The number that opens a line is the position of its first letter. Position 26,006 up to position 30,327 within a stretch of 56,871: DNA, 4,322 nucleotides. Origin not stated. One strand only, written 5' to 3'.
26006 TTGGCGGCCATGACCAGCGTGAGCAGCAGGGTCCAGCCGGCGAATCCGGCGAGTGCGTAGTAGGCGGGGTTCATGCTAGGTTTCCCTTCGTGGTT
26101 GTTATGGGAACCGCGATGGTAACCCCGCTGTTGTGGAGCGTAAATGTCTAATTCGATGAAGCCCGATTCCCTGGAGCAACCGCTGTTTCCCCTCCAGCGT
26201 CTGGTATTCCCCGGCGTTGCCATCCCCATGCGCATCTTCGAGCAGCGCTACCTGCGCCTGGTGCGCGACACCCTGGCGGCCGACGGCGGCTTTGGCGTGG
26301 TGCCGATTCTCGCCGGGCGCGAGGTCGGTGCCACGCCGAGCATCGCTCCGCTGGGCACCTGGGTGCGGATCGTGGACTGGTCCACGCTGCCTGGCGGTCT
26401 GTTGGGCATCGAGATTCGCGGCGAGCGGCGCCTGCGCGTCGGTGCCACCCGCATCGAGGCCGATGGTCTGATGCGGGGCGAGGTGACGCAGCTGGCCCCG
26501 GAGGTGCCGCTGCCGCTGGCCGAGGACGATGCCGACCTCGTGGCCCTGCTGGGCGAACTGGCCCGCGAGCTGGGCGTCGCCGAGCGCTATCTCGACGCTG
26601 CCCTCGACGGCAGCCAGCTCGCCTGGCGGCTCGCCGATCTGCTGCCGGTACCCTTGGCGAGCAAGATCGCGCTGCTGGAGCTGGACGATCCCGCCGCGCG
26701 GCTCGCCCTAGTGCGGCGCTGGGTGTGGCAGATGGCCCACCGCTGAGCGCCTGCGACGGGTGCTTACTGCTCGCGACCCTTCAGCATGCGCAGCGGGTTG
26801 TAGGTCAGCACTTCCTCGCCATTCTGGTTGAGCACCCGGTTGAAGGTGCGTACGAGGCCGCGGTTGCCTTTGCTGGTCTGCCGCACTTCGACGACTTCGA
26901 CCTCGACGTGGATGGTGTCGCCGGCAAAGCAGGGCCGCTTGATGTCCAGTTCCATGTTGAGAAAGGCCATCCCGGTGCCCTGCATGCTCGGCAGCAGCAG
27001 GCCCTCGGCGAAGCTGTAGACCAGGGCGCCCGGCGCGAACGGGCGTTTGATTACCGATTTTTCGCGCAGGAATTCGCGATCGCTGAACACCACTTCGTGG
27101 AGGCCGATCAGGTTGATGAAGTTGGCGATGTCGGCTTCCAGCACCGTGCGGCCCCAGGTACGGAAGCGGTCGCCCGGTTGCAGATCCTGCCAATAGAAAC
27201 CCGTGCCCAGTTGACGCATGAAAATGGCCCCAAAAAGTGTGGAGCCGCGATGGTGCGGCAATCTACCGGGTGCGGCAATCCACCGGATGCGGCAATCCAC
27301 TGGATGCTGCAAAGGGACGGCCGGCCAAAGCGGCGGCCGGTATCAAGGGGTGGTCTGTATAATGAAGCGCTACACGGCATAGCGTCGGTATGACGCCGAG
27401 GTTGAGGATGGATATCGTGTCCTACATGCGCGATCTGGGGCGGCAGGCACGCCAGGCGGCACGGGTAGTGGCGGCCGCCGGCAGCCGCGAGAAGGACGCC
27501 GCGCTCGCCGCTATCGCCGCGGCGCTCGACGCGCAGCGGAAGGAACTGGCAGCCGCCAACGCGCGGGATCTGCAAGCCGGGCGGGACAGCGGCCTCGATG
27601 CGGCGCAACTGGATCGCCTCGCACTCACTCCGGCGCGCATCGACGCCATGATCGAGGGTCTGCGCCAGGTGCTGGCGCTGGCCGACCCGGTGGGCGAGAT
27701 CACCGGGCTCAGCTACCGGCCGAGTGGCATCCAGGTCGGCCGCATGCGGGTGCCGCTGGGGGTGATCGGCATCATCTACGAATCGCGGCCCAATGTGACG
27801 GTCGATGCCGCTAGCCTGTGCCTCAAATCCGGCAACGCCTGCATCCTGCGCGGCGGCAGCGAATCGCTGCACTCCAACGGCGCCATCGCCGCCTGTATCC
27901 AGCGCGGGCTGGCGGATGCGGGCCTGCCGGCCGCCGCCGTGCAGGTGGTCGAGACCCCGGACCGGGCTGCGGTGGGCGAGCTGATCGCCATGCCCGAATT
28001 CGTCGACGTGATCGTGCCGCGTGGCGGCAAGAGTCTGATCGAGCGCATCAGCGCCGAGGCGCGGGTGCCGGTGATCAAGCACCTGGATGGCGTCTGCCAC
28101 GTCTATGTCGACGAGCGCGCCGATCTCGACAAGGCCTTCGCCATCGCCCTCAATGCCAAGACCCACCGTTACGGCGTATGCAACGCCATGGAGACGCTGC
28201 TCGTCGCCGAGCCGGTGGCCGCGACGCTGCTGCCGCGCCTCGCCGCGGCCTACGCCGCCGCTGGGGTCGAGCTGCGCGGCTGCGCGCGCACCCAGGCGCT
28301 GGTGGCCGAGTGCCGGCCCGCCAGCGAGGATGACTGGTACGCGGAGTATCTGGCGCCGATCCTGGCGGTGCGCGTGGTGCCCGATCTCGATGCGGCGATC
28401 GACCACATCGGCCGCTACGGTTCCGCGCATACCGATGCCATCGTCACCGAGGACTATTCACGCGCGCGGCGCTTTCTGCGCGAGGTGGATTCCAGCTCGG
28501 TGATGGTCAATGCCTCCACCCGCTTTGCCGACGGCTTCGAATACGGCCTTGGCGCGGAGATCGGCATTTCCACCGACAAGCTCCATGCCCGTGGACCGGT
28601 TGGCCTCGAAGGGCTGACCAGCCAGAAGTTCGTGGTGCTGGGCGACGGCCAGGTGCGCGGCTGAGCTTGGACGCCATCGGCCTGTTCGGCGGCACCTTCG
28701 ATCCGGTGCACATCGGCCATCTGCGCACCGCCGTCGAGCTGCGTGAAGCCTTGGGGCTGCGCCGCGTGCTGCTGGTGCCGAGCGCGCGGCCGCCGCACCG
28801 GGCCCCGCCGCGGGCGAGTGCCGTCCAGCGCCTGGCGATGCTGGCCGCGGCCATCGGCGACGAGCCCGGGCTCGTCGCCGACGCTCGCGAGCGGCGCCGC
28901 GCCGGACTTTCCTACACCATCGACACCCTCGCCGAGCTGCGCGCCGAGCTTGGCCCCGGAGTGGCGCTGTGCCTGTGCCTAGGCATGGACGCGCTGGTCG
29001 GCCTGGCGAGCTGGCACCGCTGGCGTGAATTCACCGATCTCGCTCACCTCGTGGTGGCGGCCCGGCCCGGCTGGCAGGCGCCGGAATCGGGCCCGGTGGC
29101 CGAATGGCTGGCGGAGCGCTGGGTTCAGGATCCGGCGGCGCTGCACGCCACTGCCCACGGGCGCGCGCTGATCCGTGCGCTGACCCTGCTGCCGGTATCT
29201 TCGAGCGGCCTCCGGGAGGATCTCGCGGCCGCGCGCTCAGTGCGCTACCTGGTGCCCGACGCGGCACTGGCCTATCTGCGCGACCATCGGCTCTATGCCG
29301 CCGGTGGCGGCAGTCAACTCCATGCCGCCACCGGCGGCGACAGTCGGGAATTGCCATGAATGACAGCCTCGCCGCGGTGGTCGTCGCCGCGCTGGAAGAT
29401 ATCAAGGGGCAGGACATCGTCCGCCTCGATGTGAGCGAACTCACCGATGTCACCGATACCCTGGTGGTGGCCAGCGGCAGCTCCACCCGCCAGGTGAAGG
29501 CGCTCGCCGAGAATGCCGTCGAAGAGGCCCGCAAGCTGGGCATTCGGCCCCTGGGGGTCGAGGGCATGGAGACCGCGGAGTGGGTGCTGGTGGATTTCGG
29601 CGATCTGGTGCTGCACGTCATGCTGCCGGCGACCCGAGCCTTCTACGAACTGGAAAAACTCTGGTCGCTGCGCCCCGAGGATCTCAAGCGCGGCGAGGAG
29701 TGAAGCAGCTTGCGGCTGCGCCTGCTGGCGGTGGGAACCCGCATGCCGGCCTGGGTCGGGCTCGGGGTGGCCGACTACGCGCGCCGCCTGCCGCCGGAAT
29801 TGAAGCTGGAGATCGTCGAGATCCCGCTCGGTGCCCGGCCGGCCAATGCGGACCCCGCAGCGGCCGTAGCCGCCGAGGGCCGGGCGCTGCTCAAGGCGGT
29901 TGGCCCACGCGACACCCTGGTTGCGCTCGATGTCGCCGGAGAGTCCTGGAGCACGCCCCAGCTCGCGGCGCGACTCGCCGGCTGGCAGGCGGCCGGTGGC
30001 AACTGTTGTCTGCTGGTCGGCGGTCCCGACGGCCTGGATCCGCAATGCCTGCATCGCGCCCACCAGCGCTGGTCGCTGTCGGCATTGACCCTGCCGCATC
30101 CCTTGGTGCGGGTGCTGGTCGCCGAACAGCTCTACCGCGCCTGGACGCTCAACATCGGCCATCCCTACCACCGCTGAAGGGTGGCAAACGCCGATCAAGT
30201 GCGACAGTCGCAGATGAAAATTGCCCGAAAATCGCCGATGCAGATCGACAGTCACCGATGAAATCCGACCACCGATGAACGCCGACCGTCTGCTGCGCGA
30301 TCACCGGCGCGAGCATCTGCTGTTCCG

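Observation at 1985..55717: Most gene boundaries carry locus-specific short tandem 'stutter' arrays built from the neighbouring gene's own stop/start region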

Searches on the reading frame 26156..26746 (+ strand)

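Call 22: search_protein_families(library=pfam, max_evalue=0.00001, proteins=[window:26156-26746:+])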
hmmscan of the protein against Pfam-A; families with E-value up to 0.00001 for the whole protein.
window:26156-26746:+ (196 aa): 1 family
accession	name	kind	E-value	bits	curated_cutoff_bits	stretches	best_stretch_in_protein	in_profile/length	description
PF02190.22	LON_substr_bdg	-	5.2e-22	79.2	28.7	1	9-189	3-197/200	ATP-dependent protease La (LON) substrate-binding domain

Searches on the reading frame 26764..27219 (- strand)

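Call 22: search_protein_families(library=pfam, max_evalue=0.00001, proteins=[window:26764-27219:-])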
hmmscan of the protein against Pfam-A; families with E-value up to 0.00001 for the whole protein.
window:26764-27219:- (151 aa): 1 family
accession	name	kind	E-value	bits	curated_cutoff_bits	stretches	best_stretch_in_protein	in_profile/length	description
PF13452.11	FAS1_DH_region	-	2e-06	28.4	22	1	15-139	3-131/132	FAS1-like, dehydratase domain region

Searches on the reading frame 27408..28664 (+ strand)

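Call 22: search_protein_families(library=pfam, max_evalue=0.00001, proteins=[window:27408-28664:+])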
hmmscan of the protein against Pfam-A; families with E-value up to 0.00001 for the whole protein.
window:27408-28664:+ (418 aa): 1 family
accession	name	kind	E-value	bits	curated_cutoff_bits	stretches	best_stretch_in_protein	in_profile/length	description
PF00171.27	Aldedh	-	5.5e-25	88.3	23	1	12-285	36-296/461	Aldehyde dehydrogenase family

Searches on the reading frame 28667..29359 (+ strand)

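Call 22: search_protein_families(library=pfam, max_evalue=0.00001, proteins=[window:28667-29359:+])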
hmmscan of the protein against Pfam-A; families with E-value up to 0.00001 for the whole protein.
window:28667-29359:+ (230 aa): 1 family
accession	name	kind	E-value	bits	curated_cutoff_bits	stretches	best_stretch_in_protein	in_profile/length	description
PF01467.32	CTP_transf_like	-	5.8e-21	75.5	21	1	6-161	1-114/133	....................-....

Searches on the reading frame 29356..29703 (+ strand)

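Call 22: search_protein_families(library=pfam, max_evalue=0.00001, proteins=[window:29356-29703:+])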
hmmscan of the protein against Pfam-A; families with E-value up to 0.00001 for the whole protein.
window:29356-29703:+ (115 aa): 1 family
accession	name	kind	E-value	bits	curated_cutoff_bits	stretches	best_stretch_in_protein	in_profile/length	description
PF02410.21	RsfS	-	6.1e-31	107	21.6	1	9-103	3-98/98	Ribosomal silencing factor during starvation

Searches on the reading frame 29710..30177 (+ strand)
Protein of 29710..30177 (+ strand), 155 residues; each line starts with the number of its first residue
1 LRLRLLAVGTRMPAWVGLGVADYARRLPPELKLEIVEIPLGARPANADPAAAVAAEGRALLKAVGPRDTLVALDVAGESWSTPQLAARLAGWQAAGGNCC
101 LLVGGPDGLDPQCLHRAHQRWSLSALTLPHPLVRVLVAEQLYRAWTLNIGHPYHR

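Call 22: search_protein_families(library=pfam, max_evalue=0.00001, proteins=[window:29710-30177:+])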
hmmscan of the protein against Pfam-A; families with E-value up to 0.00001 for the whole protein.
window:29710-30177:+ (155 aa): 1 family
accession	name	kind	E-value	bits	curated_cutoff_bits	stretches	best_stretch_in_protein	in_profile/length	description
PF02590.22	SPOUT_MTase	-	5.3e-45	153.6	27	1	1-154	1-154/154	Predicted SPOUT methyltransferase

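Call 43: find_homologous_proteins(query=window:29710-30177:+, max_evalue=1e-50)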
Query window:29710-30177:+ (155 aa): 1483 proteins with E <= 1e-50 among 8000 candidates; the best 120 are listed.
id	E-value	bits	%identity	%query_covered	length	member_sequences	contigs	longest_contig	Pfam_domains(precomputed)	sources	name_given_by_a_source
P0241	2.4e-97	341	100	100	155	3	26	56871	PF02590.23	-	-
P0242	6.6e-90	317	93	100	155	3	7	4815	PF02590.23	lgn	-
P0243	5.2e-88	311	92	100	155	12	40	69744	PF02590.23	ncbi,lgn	ncbi:MAG: hypothetical protein AMXMBFR26_02680 [Porticoccaceae bacterium]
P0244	4.1e-87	308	91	100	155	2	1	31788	PF02590.23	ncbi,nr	ncbi:MAG: 23S rRNA (pseudouridine(1915)-N(3))-methyltransferase RlmH [Pseudomonadales bacterium]|nr:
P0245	2.9e-86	305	90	100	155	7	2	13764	PF02590.23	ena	-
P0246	1.8e-82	293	93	93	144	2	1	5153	PF02590.23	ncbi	-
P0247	2.4e-80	286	84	100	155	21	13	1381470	PF02590.23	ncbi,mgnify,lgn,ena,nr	ncbi:MAG: 23S rRNA (pseudouridine(1915)-N(3))-methyltransferase RlmH [Gammaproteobacteria bacterium]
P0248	4.9e-78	279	82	100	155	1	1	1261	PF02590.23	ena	-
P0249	8.7e-78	278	82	100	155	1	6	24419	PF02590.23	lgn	-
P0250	1.2e-77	277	82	97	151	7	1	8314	PF02590.23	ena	-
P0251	2.4e-77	276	82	100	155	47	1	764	PF02590.23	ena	-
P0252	1.2e-75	271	79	100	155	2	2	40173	PF02590.23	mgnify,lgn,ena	mgnify:CR=1 FL=1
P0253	1.3e-75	271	79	100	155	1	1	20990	PF02590.23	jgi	jgi:23S rRNA (pseudouridine1915-N3)-methyltransferase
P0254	3.0e-73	263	79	100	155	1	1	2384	PF02590.23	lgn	-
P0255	1.6e-72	261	79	100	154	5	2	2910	PF02590.23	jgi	-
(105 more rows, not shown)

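Call 44: find_encoding_contigs(protein=P0241, flank=10000, max_places=10)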
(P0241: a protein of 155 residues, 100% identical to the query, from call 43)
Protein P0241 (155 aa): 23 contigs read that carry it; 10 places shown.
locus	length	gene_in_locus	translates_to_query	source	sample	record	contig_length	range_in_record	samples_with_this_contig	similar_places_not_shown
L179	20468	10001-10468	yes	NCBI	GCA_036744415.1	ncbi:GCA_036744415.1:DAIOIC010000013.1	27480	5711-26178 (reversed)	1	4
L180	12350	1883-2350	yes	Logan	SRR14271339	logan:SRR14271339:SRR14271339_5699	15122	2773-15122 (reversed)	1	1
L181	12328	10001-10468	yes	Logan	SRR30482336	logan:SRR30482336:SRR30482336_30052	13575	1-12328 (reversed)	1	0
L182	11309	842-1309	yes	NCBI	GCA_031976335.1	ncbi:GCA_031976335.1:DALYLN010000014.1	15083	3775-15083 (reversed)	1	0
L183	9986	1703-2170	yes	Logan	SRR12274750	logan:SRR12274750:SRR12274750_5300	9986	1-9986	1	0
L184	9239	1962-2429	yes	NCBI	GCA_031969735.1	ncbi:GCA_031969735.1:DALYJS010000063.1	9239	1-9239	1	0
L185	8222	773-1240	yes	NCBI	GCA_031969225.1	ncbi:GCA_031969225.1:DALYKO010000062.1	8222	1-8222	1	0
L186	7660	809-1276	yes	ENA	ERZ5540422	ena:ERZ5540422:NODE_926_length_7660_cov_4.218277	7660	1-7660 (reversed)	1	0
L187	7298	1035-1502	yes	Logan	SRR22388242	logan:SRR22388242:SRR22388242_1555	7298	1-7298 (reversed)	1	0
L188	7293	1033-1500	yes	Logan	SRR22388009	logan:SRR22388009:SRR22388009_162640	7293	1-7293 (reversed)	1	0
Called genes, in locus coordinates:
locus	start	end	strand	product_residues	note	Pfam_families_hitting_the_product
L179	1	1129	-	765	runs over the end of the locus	PF01590:GAF, PF13185:GAF_2, PF13492:GAF_3, PF05524:PEP-utilisers_N, PF00391:PEP-utilizers, PF02896:PEP-utilizers_C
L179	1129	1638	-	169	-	PF00293:NUDIX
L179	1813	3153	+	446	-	PF00919:UPF0004, PF04055:Radical_SAM, PF18693:TRAM_2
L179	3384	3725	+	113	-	PF08850:DUF1820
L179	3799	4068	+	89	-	-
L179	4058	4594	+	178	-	PF03473:MOSC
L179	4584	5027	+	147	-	PF04828:GFA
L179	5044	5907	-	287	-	PF00561:Abhydrolase_1, PF12146:Hydrolase_4, PF12697:Abhydrolase_6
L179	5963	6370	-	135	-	PF01124:MAPEG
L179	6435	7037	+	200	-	PF02190:LON_substr_bdg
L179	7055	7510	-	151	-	PF01575:MaoC_dehydratas (weak), PF13452:FAS1_DH_region (weak)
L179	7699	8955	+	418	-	PF00171:Aldedh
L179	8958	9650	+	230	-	PF01467:CTP_transf_like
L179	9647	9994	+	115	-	PF02410:RsfS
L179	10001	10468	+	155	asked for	PF02590:SPOUT_MTase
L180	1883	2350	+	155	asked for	PF02590:SPOUT_MTase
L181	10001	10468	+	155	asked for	PF02590:SPOUT_MTase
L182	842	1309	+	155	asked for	PF02590:SPOUT_MTase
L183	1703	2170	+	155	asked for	PF02590:SPOUT_MTase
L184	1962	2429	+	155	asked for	PF02590:SPOUT_MTase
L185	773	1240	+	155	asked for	PF02590:SPOUT_MTase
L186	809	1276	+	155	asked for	PF02590:SPOUT_MTase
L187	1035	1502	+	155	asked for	PF02590:SPOUT_MTase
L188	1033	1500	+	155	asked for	PF02590:SPOUT_MTase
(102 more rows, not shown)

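Call 45: find_encoding_contigs(protein=P0243, flank=10000, max_places=4)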
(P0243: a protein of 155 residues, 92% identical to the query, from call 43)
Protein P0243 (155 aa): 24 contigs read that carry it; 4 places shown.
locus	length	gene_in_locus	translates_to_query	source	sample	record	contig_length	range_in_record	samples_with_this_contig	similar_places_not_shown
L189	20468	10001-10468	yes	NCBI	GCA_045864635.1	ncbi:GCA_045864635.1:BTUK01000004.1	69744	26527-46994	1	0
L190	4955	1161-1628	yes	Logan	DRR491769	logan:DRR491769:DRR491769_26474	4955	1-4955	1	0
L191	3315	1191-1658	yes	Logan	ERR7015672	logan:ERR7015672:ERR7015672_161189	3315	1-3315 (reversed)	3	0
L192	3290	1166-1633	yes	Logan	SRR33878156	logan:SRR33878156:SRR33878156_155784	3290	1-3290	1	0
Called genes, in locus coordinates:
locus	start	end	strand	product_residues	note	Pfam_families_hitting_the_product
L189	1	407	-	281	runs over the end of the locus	PF00571:CBS, PF03471:CorC_HlyC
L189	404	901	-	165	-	PF02130:YbeY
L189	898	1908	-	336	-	PF02562:PhoH, PF13604:AAA_30, PF13245:AAA_19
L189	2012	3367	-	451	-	PF00919:UPF0004, PF04055:Radical_SAM, PF01938:TRAM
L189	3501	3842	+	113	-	PF08850:DUF1820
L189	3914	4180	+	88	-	-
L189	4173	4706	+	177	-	PF03473:MOSC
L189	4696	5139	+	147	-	PF04828:GFA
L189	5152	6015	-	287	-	PF00561:Abhydrolase_1, PF12146:Hydrolase_4, PF12697:Abhydrolase_6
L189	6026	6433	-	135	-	PF01124:MAPEG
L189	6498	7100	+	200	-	PF02190:LON_substr_bdg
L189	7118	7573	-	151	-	PF13452:FAS1_DH_region (weak)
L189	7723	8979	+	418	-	PF00171:Aldedh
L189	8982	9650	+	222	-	PF01467:CTP_transf_like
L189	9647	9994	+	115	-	PF02410:RsfS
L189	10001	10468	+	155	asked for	PF02590:SPOUT_MTase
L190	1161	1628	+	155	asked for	PF02590:SPOUT_MTase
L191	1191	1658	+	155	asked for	PF02590:SPOUT_MTase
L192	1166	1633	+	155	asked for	PF02590:SPOUT_MTase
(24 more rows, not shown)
